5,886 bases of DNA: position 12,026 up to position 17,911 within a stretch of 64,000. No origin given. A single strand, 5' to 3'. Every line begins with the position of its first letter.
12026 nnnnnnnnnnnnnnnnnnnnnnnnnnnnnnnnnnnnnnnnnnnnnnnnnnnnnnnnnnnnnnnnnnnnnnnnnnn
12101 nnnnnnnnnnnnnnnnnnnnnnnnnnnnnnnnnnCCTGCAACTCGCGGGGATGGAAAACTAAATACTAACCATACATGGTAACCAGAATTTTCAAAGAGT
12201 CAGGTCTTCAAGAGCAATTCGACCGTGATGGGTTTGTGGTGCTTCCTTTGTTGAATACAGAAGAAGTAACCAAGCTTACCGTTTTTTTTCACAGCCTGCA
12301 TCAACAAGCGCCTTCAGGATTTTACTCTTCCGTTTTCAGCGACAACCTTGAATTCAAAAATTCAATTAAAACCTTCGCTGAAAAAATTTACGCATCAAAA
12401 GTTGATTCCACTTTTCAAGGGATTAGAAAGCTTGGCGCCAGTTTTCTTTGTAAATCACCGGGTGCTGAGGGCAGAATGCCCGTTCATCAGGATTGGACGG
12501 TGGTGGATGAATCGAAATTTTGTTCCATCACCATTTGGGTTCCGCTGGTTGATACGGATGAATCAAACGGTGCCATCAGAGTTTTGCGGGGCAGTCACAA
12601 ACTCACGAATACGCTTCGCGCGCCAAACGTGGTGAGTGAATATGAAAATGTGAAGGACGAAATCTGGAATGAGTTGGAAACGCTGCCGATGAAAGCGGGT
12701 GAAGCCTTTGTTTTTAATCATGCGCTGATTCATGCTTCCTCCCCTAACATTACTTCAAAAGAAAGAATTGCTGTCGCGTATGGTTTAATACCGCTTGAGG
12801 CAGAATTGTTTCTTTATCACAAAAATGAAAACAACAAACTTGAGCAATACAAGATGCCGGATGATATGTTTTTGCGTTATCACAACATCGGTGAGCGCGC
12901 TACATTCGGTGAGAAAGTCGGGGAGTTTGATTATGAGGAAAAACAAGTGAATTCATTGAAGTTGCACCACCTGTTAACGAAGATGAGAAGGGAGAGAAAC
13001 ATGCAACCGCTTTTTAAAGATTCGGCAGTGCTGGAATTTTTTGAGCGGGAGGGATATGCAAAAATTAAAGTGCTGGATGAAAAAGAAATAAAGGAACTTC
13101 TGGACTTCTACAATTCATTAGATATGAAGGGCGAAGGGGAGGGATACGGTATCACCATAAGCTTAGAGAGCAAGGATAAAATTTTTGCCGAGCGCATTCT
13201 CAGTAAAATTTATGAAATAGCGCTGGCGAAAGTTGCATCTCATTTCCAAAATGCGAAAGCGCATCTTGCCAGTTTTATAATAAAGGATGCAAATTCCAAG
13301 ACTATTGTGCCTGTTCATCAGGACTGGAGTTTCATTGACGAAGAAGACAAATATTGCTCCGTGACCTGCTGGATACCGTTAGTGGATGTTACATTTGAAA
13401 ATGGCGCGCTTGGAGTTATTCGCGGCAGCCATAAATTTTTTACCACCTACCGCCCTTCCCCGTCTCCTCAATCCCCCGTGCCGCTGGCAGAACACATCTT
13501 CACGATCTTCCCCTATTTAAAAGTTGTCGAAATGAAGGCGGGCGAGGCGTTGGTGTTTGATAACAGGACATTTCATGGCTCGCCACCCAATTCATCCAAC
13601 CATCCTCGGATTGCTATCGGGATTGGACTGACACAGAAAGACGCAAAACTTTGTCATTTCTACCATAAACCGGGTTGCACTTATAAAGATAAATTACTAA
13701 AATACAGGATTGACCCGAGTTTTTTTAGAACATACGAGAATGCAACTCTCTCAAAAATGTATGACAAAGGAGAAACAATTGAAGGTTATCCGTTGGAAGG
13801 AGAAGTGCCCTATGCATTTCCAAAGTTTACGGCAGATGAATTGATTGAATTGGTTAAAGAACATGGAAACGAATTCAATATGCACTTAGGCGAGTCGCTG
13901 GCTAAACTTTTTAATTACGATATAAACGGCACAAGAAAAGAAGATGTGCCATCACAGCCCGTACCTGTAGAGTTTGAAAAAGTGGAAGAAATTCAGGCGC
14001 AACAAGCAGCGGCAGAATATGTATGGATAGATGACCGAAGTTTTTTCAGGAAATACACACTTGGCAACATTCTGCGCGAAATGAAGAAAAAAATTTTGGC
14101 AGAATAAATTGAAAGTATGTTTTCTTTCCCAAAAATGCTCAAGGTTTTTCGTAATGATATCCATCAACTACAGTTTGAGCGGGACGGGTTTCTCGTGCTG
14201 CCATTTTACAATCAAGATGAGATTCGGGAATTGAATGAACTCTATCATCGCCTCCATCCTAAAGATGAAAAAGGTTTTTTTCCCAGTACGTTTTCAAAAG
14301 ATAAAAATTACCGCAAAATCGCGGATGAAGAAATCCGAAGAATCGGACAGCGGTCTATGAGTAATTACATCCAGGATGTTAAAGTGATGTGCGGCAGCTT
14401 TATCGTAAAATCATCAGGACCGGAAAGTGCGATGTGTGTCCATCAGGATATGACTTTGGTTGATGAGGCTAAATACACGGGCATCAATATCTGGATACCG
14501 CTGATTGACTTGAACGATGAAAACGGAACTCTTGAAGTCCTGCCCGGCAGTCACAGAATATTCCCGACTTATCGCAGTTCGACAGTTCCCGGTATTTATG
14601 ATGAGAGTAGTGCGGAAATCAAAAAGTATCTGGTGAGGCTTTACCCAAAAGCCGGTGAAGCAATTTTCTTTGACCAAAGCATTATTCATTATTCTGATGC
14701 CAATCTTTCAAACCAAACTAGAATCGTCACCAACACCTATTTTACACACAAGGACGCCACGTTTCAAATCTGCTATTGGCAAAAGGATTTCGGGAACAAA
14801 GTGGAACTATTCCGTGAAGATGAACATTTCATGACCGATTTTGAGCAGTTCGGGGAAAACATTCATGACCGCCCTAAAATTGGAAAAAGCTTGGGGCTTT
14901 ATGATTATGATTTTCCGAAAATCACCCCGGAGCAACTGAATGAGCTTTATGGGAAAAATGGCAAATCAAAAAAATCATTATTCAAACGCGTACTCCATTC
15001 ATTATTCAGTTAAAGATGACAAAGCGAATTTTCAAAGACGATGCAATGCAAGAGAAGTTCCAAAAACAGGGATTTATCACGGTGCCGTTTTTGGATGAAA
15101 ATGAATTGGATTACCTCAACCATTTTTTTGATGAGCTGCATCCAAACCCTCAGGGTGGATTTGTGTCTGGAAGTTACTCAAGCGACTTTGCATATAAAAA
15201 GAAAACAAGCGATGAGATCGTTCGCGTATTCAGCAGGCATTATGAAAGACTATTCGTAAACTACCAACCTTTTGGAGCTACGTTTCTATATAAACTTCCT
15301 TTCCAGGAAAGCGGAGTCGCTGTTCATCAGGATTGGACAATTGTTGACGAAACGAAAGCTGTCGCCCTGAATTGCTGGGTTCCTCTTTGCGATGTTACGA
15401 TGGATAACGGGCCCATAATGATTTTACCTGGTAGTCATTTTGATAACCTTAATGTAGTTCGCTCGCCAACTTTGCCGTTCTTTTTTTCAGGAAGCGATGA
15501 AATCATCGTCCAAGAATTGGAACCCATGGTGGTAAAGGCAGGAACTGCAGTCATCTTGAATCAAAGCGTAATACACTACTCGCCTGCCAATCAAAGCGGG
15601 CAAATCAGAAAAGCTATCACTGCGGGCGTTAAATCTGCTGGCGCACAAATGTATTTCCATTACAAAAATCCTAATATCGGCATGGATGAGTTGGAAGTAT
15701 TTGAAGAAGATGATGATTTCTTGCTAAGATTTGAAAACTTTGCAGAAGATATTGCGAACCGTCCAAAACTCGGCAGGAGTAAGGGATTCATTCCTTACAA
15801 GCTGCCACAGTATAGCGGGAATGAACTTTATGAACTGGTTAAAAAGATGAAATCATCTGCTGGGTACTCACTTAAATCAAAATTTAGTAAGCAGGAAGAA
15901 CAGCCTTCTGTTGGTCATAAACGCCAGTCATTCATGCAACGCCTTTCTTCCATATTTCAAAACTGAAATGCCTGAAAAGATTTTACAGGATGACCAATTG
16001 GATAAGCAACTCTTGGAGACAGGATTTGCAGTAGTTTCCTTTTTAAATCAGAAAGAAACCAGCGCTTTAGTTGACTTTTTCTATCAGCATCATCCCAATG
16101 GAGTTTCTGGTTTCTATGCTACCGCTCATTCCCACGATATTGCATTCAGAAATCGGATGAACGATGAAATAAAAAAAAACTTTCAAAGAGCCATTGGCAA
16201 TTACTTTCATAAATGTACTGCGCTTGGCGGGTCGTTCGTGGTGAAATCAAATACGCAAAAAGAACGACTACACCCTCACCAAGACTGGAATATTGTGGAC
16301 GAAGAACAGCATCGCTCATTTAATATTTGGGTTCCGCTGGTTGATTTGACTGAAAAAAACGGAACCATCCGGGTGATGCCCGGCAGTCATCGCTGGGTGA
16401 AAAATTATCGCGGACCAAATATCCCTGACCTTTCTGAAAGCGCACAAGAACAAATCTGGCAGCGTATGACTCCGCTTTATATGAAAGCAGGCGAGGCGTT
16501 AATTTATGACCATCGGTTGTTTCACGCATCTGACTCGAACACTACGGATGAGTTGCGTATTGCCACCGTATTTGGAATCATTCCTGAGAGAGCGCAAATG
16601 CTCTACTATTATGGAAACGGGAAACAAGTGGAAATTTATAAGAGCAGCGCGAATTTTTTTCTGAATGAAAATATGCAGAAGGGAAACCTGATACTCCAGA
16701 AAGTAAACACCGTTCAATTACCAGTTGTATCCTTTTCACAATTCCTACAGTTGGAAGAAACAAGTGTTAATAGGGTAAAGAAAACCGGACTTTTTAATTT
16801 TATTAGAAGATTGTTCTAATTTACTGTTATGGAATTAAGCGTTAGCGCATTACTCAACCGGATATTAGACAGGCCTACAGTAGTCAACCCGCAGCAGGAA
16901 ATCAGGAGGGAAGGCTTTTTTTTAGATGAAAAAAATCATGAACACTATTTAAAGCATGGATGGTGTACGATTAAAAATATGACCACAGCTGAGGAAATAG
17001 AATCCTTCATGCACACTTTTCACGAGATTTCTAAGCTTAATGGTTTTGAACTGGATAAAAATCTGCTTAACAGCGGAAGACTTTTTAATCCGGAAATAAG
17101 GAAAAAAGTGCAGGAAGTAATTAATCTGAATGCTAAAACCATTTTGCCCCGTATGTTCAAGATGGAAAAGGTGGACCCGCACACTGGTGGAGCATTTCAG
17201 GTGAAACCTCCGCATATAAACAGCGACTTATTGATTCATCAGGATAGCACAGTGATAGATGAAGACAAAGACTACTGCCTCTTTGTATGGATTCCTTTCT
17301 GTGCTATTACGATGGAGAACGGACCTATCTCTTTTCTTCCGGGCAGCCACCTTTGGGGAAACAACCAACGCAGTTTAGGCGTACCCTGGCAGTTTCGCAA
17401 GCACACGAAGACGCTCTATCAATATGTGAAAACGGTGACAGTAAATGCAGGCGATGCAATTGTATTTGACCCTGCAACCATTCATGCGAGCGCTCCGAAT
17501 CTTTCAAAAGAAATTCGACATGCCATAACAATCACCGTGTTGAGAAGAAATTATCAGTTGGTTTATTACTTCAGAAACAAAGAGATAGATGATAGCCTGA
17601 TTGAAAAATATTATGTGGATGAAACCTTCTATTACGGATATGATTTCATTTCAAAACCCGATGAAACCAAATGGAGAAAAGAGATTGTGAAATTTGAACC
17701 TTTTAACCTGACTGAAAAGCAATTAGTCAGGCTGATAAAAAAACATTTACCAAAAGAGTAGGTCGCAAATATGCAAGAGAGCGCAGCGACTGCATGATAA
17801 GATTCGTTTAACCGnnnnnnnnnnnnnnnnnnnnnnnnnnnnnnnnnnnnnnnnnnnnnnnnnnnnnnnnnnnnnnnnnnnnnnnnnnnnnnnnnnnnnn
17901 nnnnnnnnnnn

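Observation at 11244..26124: Dense array of PhyH-family Fe(II)/2OG dioxygenase paralogs (12 genes and 14 domains here, plus one more gene at 41647-42570)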

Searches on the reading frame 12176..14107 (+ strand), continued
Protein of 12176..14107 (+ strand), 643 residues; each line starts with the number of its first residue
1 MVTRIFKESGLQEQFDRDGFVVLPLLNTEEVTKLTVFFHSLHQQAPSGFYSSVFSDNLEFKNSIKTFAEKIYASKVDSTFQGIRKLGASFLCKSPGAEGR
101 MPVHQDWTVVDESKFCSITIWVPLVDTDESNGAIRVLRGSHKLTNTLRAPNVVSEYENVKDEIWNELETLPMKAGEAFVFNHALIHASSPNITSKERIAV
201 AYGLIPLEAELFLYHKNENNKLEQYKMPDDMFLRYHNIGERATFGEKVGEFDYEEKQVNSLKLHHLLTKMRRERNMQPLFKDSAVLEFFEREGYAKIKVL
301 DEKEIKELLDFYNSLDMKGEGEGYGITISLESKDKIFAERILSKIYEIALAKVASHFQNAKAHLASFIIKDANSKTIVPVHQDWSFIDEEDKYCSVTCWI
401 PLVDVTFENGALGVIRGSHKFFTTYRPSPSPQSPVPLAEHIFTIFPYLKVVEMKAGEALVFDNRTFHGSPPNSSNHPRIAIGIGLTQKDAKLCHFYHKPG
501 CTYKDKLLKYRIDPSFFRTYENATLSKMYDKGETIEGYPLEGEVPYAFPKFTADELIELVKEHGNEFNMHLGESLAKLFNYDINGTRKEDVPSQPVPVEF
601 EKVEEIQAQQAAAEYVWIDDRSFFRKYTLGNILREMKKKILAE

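Call 75: find_encoding_contigs(protein=P0001, flank=1000, max_places=7)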
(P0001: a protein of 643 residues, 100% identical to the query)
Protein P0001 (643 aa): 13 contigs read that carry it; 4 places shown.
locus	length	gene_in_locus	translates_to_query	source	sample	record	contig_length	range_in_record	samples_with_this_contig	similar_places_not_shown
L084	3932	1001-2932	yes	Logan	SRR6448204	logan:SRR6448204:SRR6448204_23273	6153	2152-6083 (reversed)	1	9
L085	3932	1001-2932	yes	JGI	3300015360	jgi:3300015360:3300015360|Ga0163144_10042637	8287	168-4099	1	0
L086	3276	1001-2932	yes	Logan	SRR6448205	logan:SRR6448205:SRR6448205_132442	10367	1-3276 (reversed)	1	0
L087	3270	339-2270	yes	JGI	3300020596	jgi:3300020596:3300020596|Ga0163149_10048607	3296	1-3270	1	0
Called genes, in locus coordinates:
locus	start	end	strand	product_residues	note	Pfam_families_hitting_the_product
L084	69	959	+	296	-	PF05721:PhyH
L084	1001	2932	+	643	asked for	PF05721:PhyH, PF13759:2OG-FeII_Oxy_5 (faint), PF05721:PhyH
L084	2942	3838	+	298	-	PF05721:PhyH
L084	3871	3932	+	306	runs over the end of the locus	PF05721:PhyH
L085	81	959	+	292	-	PF05721:PhyH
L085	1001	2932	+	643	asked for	PF05721:PhyH, PF13759:2OG-FeII_Oxy_5 (faint), PF05721:PhyH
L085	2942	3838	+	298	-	PF05721:PhyH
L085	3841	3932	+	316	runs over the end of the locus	PF05721:PhyH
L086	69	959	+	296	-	PF05721:PhyH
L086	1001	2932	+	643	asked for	PF05721:PhyH, PF13759:2OG-FeII_Oxy_5 (faint), PF05721:PhyH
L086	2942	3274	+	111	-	?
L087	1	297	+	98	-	?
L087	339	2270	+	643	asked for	PF05721:PhyH, PF13759:2OG-FeII_Oxy_5 (faint), PF05721:PhyH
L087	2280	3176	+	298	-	PF05721:PhyH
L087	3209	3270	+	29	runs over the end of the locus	?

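Call 90: search_solved_structures(query=L041:17573-18733:+, max_evalue=10)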
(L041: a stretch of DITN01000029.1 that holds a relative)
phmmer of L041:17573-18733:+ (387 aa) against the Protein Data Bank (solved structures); distinct sequences matched with E-value up to 10: 3.
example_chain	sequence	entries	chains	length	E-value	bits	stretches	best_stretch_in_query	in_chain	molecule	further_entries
2cyg_A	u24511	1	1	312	0.85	12.3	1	129-197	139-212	beta-1, 3-glucananse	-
4hpg_A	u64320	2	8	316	1.1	11.9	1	134-195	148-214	Beta-1,3-glucanase | Beta-1,3-glucanase form 'RRII Gln 2'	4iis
4r8k_A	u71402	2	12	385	1.5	11.5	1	254-296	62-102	Uncharacterized protein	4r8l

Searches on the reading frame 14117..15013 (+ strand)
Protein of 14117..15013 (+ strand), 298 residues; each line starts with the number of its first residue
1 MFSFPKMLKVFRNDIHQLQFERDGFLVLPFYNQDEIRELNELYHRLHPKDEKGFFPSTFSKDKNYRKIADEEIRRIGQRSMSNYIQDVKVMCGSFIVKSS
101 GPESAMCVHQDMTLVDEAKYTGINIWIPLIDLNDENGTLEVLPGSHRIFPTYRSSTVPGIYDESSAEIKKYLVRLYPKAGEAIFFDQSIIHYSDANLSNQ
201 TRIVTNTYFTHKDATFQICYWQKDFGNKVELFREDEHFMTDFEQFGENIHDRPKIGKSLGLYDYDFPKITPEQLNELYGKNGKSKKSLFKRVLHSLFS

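Call 3: search_protein_families(library=pfam, proteins=[window:14117-15013:+], max_evalue=0.01)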
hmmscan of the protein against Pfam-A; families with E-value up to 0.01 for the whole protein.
window:14117-15013:+ (298 aa): 1 family
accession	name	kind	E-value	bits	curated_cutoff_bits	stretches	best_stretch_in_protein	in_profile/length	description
PF05721.19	PhyH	-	8e-20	72.5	22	1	40-203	22-212/213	Phytanoyl-CoA dioxygenase (PhyH)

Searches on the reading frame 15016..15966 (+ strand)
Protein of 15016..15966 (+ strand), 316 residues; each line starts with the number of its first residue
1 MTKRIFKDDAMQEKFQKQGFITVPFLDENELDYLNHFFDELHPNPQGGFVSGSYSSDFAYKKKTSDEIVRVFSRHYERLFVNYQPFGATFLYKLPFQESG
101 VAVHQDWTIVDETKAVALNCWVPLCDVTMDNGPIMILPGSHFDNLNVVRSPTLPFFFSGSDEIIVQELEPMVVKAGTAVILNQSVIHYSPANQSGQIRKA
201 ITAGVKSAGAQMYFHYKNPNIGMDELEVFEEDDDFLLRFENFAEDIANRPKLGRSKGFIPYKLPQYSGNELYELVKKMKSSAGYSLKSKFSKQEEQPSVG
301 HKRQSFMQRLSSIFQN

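Call 3: search_protein_families(library=pfam, proteins=[window:15016-15966:+], max_evalue=0.01)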
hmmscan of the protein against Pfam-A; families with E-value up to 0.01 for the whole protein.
window:15016-15966:+ (316 aa): 1 family
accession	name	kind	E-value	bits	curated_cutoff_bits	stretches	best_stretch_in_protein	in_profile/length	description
PF05721.19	PhyH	-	1.7e-18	68.1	22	1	90-200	97-213/213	Phytanoyl-CoA dioxygenase (PhyH)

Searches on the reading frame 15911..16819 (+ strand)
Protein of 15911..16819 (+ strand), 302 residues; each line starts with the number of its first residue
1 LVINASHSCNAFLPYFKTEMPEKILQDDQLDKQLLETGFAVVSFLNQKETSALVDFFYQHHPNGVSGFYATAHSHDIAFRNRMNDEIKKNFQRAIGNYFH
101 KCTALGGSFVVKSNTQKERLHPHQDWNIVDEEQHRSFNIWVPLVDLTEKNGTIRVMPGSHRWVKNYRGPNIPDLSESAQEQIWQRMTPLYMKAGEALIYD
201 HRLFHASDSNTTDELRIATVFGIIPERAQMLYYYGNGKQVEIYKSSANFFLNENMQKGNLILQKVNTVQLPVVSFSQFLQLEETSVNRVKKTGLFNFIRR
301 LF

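Call 3: search_protein_families(library=pfam, proteins=[window:15911-16819:+], max_evalue=0.01)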
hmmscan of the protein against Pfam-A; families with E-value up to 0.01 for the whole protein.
window:15911-16819:+ (302 aa): 2 families
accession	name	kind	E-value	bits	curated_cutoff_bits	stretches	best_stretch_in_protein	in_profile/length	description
PF05721.19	PhyH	-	1.2e-21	78.4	22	1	87-217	71-212/213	Phytanoyl-CoA dioxygenase (PhyH)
PF13759.12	2OG-FeII_Oxy_5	-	0.007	17.2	27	0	177-221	56-100/101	Putative 2OG-Fe(II) oxygenase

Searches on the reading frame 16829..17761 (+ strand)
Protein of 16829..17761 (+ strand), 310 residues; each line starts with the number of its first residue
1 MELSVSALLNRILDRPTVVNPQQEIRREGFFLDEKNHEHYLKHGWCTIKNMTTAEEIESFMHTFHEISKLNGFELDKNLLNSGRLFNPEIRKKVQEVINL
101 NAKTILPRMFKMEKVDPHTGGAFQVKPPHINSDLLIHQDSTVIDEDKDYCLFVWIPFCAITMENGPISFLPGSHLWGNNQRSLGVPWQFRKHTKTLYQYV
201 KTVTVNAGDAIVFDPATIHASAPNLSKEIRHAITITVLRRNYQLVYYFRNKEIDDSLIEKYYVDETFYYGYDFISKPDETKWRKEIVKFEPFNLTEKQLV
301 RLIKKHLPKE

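Call 3: search_protein_families(library=pfam, proteins=[window:16829-17761:+], max_evalue=0.01)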
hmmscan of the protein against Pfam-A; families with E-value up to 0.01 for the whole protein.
window:16829-17761:+ (310 aa): 1 family
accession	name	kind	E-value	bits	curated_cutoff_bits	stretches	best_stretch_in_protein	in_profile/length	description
PF05721.19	PhyH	-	3e-24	86.9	22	1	42-232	3-213/213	Phytanoyl-CoA dioxygenase (PhyH)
